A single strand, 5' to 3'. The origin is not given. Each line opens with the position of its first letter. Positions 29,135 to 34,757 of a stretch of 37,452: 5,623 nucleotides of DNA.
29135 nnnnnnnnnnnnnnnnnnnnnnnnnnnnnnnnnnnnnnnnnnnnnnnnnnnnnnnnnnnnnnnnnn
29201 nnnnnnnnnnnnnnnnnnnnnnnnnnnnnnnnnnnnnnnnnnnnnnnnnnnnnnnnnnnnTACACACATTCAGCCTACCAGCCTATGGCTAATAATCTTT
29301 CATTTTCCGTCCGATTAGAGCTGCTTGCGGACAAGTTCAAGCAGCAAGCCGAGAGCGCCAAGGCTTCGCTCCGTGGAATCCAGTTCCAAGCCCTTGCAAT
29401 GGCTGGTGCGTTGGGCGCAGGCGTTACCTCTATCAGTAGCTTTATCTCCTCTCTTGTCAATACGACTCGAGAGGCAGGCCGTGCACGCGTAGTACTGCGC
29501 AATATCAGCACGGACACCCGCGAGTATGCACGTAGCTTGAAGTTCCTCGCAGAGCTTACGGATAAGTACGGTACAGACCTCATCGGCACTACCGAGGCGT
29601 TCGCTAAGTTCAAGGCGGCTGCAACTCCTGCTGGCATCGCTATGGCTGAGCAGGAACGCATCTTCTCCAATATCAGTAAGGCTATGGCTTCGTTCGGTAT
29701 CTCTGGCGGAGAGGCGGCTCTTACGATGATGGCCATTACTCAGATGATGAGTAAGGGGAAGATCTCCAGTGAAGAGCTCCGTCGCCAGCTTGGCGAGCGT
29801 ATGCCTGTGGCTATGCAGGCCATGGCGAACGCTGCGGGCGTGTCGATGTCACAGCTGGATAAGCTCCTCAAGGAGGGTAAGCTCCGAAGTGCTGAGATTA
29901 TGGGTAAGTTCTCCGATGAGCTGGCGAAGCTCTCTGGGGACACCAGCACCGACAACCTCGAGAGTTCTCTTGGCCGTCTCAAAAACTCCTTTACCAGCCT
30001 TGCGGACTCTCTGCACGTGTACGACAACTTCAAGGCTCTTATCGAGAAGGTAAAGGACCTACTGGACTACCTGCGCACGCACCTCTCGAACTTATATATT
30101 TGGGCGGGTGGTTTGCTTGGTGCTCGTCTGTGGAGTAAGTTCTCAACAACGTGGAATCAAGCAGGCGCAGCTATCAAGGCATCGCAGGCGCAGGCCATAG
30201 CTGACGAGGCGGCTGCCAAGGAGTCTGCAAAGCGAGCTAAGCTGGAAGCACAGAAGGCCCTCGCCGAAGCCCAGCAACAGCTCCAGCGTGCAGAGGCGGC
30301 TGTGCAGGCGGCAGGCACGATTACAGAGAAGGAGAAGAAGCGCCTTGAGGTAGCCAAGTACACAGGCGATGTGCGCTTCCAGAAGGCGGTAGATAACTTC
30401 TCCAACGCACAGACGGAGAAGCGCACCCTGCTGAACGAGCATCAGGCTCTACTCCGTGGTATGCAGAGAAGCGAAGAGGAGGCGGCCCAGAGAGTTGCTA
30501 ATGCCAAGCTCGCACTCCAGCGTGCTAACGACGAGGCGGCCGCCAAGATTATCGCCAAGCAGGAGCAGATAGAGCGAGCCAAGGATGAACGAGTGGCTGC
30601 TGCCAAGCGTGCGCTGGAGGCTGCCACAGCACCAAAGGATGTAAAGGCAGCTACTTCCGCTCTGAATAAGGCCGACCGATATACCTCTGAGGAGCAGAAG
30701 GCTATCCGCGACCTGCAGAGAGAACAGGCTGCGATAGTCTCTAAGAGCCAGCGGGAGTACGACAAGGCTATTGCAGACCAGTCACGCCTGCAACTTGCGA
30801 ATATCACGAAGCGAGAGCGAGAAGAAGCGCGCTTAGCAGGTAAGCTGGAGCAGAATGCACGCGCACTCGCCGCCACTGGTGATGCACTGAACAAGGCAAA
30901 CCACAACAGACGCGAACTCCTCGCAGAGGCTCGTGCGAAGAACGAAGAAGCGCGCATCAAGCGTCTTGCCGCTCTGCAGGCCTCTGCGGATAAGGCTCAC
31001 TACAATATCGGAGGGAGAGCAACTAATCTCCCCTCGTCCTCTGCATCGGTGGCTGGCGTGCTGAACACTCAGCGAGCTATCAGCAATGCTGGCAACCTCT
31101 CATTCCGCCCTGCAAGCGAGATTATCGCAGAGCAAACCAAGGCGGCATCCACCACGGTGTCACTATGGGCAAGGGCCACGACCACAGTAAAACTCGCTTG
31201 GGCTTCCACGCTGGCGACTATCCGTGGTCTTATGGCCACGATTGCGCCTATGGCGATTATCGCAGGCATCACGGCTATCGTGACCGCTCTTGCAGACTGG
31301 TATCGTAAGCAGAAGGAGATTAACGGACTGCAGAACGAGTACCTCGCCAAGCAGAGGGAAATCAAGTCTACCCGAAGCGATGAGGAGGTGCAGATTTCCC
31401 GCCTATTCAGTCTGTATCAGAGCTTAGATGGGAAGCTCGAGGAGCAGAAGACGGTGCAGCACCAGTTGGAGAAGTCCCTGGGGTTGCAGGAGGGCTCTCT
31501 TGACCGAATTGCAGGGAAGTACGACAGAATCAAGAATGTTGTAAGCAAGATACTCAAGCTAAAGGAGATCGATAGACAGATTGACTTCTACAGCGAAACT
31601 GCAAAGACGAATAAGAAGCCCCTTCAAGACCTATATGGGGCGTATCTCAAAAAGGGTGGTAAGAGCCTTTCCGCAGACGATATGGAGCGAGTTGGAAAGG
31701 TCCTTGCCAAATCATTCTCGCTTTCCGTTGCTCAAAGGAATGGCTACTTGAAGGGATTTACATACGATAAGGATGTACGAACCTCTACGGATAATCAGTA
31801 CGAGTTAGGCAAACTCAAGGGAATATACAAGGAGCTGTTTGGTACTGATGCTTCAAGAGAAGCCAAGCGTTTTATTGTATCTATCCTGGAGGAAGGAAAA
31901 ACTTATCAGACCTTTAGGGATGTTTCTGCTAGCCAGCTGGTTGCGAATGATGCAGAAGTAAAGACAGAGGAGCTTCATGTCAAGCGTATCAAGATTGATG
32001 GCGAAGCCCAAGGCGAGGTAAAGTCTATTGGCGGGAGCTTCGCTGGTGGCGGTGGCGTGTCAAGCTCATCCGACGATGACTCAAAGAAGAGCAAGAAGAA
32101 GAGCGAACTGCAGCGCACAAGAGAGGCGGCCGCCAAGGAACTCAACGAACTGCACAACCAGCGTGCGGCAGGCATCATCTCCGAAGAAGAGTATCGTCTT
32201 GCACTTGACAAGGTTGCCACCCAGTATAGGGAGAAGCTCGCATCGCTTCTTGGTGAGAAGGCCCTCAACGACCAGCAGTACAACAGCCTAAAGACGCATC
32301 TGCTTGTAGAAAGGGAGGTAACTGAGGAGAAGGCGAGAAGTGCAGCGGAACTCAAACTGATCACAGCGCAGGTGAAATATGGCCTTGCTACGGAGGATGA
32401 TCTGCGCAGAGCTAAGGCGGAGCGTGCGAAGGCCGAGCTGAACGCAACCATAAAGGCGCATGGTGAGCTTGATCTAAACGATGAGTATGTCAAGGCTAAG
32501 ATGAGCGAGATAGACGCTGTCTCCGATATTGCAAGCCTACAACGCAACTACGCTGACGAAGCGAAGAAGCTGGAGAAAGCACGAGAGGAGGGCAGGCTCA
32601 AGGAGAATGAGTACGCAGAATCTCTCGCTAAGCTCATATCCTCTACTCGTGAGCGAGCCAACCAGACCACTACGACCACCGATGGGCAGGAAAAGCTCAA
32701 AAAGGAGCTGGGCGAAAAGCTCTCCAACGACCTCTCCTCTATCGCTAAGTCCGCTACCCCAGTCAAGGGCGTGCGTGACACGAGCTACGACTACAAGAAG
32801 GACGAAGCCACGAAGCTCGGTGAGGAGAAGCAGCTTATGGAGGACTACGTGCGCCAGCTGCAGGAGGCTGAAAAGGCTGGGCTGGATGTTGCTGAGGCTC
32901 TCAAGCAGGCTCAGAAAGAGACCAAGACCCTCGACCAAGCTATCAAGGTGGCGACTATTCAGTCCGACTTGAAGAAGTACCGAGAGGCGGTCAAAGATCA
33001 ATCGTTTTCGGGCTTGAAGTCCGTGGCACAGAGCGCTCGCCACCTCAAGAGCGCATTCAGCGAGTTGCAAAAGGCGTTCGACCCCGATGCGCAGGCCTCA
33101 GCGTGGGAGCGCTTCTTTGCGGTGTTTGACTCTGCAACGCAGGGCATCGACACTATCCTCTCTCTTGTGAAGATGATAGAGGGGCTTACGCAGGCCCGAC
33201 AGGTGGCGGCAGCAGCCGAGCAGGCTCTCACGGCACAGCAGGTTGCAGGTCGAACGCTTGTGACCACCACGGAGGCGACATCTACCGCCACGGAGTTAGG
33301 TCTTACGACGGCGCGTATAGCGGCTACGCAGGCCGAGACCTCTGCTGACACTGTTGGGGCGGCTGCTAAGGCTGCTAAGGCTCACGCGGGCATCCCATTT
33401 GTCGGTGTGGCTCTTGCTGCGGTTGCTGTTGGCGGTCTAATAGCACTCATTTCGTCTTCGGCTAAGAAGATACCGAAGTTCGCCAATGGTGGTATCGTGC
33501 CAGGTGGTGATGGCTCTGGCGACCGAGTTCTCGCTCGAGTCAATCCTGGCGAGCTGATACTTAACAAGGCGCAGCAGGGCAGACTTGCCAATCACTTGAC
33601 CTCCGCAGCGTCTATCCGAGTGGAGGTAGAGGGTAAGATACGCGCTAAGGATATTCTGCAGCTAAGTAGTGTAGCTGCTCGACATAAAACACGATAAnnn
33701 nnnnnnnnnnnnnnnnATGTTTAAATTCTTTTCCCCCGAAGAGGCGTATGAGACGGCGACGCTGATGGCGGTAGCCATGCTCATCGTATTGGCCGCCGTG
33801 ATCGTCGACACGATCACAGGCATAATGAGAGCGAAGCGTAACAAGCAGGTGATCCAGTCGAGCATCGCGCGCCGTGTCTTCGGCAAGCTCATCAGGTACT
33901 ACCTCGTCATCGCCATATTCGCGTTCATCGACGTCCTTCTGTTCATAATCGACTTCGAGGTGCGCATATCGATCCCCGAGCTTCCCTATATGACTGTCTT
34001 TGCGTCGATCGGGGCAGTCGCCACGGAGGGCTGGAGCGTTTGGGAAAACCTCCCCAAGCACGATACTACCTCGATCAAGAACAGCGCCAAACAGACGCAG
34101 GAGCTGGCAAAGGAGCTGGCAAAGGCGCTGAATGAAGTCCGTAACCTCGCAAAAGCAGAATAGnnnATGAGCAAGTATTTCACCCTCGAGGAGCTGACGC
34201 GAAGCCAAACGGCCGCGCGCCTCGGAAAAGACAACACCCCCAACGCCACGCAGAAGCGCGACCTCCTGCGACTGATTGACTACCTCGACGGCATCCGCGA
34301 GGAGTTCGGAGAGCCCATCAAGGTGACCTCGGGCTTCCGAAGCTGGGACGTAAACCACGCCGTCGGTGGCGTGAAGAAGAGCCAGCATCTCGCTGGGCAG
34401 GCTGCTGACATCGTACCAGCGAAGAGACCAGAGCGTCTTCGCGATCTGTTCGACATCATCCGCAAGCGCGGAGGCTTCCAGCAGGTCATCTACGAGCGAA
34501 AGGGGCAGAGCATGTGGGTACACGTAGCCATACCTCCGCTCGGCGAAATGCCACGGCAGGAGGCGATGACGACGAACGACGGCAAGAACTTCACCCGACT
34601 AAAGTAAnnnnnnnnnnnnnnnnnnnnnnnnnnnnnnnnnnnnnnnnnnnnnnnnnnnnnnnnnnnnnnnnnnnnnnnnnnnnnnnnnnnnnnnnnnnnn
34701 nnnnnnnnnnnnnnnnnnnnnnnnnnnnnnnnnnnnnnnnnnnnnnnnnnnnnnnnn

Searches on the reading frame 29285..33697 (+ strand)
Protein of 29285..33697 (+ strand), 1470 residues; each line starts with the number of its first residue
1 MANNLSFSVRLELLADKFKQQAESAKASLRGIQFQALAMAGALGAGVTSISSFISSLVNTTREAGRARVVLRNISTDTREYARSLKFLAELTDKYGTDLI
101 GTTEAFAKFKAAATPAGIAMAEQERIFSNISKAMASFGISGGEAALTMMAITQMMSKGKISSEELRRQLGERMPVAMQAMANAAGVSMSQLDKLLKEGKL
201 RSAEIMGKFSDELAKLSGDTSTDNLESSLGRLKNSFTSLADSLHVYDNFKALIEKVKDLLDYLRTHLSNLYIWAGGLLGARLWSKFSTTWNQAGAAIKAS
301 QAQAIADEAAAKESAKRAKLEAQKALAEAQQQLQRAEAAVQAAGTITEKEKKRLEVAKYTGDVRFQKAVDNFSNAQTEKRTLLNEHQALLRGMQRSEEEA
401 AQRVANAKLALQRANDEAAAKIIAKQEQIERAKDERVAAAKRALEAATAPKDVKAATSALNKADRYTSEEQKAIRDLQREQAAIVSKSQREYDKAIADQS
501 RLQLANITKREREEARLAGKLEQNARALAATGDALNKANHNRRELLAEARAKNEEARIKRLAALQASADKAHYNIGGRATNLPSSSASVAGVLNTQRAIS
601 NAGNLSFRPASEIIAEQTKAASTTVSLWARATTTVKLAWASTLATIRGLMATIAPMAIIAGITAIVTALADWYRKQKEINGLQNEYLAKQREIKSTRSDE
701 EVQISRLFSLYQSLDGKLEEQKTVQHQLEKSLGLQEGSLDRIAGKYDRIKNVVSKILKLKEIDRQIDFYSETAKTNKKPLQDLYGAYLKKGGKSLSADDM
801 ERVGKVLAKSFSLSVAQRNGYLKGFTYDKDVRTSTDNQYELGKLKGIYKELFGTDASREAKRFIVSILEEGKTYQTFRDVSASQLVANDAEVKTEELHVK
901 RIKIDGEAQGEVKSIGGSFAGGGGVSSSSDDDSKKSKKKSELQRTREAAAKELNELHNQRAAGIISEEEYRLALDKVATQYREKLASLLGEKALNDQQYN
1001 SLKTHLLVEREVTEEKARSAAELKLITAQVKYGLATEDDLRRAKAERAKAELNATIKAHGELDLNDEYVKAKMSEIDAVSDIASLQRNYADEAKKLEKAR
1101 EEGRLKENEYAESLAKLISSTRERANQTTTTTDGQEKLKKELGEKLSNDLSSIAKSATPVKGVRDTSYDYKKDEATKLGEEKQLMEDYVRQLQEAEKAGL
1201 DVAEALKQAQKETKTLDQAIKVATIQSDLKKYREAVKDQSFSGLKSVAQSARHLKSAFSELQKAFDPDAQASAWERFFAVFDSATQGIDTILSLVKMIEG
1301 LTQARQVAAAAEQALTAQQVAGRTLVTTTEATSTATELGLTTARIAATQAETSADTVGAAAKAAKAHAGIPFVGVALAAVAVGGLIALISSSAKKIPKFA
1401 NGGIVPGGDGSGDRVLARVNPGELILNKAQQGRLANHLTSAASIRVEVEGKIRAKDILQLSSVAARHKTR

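Call 24: search_protein_families(library=pfam, proteins=[window:29285-33697:+], max_evalue=0.01)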
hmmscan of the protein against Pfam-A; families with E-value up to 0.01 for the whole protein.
window:29285-33697:+ (1470 aa): 2 families
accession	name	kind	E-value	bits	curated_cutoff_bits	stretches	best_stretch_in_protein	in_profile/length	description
PF20155.4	TMP_3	-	7.6e-29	101.2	41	1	56-242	2-189/192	Tape measure protein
PF09851.14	SHOCT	-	0.0089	16.2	27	1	952-975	2-25/28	Short C-terminal domain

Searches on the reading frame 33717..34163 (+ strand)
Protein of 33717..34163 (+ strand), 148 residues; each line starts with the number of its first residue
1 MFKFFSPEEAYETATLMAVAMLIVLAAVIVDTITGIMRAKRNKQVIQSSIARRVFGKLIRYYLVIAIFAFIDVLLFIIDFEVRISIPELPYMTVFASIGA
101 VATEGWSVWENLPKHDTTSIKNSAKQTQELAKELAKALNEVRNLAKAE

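Call 24: search_protein_families(library=pfam, proteins=[window:33717-34163:+], max_evalue=0.01)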
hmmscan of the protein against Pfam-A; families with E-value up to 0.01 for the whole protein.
window:33717-34163:+ (148 aa): 1 family
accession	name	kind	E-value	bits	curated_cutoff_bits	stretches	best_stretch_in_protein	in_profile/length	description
PF05105.17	Phage_holin_4_1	-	3.4e-11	43.7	22.2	1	19-115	12-99/116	Bacteriophage holin family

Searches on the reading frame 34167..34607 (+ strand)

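Call 24: search_protein_families(library=pfam, proteins=[window:34167-34607:+], max_evalue=0.01)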
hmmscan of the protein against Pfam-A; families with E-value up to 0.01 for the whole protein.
window:34167-34607:+ (146 aa): 2 families
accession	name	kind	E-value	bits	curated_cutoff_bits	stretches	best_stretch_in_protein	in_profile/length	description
PF08291.16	Peptidase_M15_3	-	2.4e-22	79.5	23.2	1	3-120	1-107/108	Peptidase M15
PF05951.18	Peptidase_M15_2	-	8.2e-05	22.8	27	1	19-122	41-147/153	Bacterial protein of unknown function (DUF882)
